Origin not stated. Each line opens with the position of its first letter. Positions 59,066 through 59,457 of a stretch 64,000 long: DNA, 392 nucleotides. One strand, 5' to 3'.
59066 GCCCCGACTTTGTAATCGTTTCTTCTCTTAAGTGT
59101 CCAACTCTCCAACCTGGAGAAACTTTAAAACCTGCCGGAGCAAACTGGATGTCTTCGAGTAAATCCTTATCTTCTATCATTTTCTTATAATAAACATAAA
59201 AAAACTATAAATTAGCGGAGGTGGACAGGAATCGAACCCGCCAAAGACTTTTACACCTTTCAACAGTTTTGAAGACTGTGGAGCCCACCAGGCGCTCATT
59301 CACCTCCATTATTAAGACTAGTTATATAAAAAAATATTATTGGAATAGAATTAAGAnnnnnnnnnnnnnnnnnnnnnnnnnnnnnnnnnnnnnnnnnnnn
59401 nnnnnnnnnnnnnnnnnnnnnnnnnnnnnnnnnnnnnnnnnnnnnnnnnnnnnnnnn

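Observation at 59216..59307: tRNA-Sec (selC) with an A-C mismatch at acceptor pair 8 and a bulged D stem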

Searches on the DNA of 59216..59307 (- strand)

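Call 41: search_dna_similar(query=window:59216-59307:-, collection=phages, mode=distant, max_rows=20)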
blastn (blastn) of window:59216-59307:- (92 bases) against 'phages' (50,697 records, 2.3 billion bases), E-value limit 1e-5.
No match.
